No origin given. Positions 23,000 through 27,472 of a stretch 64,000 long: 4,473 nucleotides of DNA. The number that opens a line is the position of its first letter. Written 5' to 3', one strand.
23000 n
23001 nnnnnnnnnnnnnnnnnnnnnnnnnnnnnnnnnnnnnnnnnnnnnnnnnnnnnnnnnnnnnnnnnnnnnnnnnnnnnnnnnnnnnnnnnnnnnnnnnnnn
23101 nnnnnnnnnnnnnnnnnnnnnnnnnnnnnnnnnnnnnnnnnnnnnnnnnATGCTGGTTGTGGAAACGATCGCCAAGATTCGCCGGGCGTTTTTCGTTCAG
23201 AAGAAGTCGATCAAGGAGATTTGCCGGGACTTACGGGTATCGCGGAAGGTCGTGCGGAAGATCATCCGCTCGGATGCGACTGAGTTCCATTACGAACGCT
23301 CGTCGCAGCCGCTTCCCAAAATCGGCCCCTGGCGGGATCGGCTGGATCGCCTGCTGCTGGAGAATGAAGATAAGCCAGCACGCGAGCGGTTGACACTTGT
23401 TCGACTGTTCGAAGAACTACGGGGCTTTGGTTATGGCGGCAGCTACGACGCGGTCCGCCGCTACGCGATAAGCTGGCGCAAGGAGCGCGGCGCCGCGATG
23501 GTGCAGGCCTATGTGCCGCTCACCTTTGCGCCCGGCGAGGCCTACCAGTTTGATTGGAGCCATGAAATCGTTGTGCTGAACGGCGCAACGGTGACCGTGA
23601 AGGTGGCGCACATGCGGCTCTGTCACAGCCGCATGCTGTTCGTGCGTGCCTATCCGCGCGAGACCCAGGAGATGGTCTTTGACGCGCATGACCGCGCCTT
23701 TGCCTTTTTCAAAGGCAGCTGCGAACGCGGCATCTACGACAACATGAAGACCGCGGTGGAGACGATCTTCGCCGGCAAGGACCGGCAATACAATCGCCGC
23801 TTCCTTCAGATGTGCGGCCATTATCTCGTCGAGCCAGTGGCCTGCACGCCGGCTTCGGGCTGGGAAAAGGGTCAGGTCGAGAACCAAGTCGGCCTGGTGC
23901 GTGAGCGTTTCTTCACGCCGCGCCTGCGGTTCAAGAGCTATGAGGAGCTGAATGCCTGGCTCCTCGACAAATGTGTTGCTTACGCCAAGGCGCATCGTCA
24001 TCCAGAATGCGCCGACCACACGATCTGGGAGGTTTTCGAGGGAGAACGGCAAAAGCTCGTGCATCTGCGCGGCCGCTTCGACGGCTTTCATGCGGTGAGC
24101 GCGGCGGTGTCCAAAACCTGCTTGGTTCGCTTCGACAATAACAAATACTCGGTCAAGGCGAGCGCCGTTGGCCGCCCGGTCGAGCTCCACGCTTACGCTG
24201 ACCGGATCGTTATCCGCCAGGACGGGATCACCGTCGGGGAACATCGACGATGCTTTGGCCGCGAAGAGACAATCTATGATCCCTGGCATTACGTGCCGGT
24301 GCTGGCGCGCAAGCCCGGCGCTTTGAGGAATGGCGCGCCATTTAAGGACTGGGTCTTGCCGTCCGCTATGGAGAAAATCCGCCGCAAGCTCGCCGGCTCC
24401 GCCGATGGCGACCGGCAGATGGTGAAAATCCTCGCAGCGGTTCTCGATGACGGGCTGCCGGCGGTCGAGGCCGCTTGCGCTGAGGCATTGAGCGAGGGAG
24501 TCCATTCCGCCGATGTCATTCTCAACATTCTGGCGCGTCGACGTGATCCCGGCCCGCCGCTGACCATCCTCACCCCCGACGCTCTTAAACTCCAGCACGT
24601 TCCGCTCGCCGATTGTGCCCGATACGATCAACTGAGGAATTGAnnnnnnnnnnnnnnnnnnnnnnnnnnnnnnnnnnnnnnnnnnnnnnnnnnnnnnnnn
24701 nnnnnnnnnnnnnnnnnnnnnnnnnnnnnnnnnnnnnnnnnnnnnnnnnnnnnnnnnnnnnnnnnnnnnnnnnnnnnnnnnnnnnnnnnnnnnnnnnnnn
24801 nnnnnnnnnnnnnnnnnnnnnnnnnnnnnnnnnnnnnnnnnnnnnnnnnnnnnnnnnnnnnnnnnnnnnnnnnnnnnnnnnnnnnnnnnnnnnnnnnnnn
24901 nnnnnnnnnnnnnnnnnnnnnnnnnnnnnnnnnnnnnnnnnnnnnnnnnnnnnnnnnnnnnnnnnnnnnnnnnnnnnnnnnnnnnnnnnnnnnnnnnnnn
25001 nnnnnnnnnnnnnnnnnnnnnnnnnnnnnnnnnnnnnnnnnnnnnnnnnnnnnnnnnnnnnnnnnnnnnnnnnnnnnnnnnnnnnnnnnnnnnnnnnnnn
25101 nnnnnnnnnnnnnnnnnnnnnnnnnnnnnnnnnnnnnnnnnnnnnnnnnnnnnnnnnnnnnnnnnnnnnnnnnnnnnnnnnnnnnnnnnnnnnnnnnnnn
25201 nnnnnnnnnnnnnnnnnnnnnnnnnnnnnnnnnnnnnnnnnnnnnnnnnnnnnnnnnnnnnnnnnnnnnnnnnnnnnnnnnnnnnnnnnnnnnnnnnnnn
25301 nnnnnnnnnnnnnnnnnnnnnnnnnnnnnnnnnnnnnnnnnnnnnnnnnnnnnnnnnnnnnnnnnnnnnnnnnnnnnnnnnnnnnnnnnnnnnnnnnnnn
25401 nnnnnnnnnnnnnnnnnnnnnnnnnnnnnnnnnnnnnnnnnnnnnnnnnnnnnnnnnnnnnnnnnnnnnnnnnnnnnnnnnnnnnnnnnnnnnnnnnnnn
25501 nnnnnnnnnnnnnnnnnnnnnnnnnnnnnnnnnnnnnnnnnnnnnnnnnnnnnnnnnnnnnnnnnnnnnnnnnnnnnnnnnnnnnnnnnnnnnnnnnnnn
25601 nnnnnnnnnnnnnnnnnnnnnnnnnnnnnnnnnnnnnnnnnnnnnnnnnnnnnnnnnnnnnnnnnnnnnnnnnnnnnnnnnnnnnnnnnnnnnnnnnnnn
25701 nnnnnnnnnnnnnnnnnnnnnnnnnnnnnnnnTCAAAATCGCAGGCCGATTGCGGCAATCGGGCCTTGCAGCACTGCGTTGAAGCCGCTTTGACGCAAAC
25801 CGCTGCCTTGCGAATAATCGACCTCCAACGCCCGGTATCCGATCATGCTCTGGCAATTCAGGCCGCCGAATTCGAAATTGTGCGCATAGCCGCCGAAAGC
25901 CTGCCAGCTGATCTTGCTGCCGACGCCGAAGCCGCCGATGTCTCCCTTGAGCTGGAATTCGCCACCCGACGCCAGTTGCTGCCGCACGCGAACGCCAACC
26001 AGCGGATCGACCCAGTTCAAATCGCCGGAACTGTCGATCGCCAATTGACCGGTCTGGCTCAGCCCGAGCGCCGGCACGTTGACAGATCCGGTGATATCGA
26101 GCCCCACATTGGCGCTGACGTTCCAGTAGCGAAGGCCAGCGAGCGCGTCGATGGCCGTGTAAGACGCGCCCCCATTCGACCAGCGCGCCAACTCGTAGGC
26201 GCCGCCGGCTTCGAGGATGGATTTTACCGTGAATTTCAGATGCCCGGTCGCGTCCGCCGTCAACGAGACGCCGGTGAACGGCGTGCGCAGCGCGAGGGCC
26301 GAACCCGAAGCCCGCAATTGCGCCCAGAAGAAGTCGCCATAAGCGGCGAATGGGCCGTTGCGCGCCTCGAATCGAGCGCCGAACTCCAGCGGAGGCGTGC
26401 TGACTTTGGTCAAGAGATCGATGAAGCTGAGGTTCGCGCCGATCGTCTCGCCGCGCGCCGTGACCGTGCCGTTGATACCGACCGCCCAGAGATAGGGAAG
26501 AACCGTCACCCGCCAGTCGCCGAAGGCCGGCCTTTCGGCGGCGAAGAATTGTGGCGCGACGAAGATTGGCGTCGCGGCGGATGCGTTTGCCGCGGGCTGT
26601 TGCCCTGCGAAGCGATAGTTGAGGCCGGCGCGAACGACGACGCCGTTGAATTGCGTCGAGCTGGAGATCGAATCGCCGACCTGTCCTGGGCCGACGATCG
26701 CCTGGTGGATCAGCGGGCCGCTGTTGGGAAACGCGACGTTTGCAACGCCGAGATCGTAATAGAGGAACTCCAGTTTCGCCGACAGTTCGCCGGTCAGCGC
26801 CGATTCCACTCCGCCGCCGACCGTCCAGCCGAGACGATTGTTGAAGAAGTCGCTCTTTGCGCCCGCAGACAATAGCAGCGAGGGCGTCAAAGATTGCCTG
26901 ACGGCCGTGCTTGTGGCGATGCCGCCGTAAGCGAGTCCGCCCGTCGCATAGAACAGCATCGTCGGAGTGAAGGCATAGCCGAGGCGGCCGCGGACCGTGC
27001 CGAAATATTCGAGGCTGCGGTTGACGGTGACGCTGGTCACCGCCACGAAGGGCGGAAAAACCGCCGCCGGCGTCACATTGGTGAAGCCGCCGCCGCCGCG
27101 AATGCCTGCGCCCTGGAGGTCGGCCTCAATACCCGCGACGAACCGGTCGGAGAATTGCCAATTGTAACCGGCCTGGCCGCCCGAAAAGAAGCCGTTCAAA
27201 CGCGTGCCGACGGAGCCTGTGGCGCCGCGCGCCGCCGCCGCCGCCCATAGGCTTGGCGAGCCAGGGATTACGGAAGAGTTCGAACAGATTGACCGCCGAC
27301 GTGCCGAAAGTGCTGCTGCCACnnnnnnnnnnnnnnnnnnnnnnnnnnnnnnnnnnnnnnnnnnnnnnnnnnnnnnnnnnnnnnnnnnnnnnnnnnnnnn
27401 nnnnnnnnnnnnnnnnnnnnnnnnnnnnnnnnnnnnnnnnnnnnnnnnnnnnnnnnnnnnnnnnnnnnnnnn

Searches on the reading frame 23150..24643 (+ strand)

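Call 81: search_protein_families(library=pfam, proteins=[window:23150-24643:+], max_evalue=0.00001)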
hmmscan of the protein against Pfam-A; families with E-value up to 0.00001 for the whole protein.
window:23150-24643:+ (497 aa): 2 families
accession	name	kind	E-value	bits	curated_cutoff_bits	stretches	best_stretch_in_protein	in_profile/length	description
PF22483.2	Mu-transpos_C_2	-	4.2e-21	74.9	27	1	309-377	5-73/73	Mu transposase, C-terminal domain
PF00665.32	rve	-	6.3e-09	36.5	32.6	1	128-235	4-100/102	Integrase core domain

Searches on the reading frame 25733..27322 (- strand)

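Call 81: search_protein_families(library=pfam, proteins=[window:25733-27322:-], max_evalue=0.00001)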
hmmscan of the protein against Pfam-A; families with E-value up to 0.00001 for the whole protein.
window:25733-27322:- (529 aa): 1 family
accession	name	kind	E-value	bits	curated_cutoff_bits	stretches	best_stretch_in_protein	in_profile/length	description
PF13505.12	OMP_b-brl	-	1.7e-07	32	28.7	1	43-214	42-158/175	Outer membrane protein beta-barrel domain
